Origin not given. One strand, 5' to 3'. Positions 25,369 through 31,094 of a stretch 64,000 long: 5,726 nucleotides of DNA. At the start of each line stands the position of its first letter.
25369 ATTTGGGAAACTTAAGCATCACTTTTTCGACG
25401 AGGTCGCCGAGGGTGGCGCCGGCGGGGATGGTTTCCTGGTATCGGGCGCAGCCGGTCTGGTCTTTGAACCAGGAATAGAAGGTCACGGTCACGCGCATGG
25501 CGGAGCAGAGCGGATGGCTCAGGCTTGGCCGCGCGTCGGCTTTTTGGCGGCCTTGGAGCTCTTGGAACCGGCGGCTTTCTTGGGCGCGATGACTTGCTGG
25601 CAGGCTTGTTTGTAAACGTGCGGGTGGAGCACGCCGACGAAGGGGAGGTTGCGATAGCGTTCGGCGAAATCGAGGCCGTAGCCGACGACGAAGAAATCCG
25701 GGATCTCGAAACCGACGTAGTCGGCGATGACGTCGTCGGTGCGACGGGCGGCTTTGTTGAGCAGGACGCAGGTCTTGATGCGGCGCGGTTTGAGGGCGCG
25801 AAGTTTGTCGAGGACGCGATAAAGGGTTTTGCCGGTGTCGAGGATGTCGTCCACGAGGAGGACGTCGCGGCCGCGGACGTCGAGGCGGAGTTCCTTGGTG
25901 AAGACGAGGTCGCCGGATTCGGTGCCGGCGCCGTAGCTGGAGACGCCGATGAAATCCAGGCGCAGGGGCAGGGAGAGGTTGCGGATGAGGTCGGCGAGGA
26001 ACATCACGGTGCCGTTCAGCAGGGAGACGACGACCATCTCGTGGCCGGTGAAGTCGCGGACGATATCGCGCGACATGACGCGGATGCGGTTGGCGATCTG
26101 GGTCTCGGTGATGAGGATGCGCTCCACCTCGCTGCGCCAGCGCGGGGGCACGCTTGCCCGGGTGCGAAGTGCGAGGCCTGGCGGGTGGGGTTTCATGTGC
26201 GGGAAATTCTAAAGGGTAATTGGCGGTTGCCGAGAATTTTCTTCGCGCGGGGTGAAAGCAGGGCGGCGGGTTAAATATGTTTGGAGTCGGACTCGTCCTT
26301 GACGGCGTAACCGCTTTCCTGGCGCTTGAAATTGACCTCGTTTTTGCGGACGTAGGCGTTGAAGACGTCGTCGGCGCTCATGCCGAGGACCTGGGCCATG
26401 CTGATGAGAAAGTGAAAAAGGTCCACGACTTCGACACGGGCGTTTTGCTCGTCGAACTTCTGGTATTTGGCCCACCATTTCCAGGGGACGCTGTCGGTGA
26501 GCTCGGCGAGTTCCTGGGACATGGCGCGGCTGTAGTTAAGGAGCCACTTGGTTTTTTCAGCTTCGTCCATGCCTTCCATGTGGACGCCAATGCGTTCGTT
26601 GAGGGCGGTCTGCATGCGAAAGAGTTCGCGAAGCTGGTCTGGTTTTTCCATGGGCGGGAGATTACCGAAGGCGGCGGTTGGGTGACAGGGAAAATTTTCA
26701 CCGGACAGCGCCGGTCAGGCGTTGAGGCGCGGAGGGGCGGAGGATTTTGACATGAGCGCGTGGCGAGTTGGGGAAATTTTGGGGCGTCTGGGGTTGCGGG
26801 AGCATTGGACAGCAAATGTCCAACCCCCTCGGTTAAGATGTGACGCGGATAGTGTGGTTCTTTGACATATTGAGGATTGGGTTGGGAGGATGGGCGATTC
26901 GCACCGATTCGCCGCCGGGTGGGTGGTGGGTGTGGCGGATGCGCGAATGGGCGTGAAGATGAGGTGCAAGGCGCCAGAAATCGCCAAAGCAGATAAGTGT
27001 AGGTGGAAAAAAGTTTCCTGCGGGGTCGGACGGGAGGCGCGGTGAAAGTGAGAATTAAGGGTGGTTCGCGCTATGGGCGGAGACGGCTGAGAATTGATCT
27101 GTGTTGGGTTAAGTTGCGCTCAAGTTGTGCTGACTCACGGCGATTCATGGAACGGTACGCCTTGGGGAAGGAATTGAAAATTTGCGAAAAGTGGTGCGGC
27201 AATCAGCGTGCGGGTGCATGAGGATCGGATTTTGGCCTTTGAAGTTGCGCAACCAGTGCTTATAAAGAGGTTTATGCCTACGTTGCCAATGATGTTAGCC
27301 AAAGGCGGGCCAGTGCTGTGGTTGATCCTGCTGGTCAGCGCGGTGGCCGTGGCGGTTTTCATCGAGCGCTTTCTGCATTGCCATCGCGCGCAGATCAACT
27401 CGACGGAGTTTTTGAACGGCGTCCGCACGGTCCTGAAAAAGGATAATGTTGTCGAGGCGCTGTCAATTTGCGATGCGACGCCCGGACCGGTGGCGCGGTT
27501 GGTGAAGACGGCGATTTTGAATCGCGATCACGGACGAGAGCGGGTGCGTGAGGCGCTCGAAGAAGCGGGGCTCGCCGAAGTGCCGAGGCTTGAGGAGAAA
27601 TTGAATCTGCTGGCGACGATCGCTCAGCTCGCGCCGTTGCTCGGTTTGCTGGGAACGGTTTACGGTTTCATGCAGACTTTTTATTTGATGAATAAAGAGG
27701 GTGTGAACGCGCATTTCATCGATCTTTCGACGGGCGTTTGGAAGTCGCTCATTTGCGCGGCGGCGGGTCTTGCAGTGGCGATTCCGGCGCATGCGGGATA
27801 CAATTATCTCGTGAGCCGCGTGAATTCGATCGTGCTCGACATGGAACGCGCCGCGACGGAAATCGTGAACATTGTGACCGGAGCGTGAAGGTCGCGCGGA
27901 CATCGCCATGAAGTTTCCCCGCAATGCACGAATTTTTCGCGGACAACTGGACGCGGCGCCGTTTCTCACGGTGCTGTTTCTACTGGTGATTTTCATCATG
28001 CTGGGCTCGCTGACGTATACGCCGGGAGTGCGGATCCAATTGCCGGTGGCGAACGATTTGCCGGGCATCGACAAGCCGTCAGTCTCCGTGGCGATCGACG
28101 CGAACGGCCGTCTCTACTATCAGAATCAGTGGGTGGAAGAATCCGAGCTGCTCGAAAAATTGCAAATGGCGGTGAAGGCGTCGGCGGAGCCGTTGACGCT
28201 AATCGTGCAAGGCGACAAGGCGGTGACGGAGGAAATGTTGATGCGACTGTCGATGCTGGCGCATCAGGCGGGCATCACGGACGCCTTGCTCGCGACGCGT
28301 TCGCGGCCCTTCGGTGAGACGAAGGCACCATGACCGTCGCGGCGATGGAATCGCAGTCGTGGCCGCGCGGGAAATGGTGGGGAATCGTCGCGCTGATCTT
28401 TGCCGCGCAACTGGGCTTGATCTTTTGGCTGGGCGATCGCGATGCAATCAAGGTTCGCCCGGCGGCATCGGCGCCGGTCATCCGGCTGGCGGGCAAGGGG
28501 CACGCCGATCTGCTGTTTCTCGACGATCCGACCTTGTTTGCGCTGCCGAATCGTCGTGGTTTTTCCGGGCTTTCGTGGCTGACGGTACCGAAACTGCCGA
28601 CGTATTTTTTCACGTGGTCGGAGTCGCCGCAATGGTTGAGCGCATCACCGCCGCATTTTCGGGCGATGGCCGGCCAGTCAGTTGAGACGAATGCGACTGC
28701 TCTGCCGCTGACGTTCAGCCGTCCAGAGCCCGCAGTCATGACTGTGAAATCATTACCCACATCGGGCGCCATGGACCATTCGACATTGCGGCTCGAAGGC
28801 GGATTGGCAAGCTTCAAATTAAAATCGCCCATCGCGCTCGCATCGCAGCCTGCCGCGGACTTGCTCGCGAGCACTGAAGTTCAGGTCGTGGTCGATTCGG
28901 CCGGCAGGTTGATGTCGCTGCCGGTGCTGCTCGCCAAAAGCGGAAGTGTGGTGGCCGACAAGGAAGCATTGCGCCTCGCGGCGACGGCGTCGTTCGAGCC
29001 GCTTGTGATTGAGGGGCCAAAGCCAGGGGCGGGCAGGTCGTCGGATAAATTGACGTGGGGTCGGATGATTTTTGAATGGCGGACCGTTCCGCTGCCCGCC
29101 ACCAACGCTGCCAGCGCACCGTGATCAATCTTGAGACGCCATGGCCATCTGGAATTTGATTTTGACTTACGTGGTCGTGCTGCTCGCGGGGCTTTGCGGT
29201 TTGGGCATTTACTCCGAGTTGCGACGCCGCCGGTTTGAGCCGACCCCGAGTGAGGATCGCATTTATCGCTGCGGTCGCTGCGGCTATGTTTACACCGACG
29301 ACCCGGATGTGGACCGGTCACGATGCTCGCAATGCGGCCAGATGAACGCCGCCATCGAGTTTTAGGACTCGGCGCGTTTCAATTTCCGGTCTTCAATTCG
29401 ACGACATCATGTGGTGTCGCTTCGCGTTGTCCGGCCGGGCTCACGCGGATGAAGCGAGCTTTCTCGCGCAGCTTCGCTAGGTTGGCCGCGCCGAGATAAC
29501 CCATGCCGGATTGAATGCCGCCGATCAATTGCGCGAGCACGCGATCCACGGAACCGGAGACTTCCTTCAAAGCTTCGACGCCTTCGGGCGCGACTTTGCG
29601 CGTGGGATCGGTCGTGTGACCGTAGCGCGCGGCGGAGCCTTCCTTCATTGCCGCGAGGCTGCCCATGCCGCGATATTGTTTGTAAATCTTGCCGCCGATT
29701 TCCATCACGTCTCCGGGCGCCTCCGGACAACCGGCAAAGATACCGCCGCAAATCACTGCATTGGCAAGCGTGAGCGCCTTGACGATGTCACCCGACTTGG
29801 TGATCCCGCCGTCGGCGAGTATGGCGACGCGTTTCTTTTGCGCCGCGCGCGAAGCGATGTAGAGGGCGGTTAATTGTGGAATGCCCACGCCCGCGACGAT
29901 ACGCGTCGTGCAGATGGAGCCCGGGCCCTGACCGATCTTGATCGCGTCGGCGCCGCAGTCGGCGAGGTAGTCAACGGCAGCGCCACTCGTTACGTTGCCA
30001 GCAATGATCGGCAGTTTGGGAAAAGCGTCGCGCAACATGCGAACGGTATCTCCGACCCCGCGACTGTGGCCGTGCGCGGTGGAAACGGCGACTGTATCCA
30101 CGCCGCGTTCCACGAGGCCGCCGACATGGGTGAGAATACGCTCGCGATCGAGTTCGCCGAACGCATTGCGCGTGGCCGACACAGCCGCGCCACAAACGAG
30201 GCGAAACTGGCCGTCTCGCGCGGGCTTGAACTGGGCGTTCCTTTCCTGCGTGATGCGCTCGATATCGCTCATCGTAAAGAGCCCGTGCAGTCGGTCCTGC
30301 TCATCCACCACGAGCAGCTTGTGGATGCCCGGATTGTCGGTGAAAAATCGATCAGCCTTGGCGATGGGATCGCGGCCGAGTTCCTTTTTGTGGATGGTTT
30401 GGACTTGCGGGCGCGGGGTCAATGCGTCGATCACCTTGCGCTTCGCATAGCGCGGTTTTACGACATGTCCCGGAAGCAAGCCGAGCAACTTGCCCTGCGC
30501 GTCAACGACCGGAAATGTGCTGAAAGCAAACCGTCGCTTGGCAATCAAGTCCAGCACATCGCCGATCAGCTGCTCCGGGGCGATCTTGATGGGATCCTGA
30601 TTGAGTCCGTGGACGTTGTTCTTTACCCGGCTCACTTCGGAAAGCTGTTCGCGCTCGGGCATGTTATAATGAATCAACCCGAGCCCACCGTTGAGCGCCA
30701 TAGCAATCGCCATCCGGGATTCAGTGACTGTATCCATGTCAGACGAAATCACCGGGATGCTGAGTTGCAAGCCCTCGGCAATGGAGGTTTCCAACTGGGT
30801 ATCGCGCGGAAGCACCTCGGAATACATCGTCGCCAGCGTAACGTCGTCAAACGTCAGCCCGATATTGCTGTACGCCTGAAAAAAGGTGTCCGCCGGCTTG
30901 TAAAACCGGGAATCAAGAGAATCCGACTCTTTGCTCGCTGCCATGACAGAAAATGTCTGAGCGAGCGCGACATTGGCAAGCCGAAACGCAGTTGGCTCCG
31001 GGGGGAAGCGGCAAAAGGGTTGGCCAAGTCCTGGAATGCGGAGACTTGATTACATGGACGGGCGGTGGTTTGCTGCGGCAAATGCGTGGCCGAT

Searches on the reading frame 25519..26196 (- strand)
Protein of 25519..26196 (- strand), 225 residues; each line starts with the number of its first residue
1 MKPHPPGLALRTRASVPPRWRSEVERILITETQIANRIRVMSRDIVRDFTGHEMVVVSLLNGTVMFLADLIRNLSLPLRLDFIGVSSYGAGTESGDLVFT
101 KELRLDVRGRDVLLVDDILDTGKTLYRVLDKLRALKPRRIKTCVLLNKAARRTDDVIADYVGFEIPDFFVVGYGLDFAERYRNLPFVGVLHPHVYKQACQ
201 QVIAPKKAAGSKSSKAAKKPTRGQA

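Call 3: search_protein_families(library=pfam, proteins=[window:25519-26196:-])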
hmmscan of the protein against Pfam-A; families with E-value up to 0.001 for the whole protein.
window:25519-26196:- (225 aa): 1 family
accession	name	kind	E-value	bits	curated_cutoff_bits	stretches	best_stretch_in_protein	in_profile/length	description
PF00156.33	Pribosyltran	-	7.4e-29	100.5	26.3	1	33-177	10-157/158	Phosphoribosyl transferase domain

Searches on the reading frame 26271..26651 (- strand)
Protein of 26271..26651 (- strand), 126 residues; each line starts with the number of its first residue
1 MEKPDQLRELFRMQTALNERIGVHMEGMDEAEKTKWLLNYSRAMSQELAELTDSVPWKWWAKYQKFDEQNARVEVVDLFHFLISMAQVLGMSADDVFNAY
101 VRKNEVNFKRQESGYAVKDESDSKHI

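Call 3: search_protein_families(library=pfam, proteins=[window:26271-26651:-])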
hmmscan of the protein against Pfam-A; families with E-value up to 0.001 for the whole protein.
window:26271-26651:- (126 aa): 1 family
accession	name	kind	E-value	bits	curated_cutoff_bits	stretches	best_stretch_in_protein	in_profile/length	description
PF08761.16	dUTPase_2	-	6e-25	88.9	22.9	2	7-86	2-79/162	dUTPase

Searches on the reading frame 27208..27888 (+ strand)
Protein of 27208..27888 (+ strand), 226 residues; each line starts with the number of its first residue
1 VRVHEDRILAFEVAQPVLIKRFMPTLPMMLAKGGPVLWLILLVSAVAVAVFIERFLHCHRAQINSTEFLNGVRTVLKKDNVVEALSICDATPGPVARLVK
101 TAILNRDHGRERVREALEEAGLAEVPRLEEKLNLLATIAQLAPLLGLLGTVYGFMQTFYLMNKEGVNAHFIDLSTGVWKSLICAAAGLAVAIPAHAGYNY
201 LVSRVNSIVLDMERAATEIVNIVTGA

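Call 43: search_protein_families(library=pfam, proteins=[window:27208-27888:+])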
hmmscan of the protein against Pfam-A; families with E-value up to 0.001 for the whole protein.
window:27208-27888:+ (226 aa): 1 family
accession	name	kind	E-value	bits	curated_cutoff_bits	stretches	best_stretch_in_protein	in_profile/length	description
PF01618.21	MotA_ExbB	-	3.3e-28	98.4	22.9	1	95-213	6-126/127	MotA/TolQ/ExbB proton channel family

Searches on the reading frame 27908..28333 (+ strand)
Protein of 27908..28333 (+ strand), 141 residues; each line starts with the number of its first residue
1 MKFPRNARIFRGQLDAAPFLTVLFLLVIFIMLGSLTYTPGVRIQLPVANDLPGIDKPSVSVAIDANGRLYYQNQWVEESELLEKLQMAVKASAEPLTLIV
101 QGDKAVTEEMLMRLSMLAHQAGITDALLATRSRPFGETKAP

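Call 43: search_protein_families(library=pfam, proteins=[window:27908-28333:+])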
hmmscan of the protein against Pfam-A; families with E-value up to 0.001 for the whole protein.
window:27908-28333:+ (141 aa): 1 family
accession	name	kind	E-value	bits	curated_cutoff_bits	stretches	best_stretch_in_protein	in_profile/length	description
PF02472.21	ExbD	-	9.6e-13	48.8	25.4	1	13-131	7-126/128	Biopolymer transport protein ExbD/TolR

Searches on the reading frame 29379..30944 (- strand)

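Call 43: search_protein_families(library=pfam, proteins=[window:29379-30944:-])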
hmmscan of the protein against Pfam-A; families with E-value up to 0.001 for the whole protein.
window:29379-30944:- (521 aa): 2 families
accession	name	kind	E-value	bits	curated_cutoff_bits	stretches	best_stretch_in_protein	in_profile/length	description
PF00478.31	IMPDH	-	6.2e-124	413.9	25.6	1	29-512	1-345/345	IMP dehydrogenase / GMP reductase domain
PF00571.33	CBS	-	1.4e-11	45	24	1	115-157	6-46/57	CBS domain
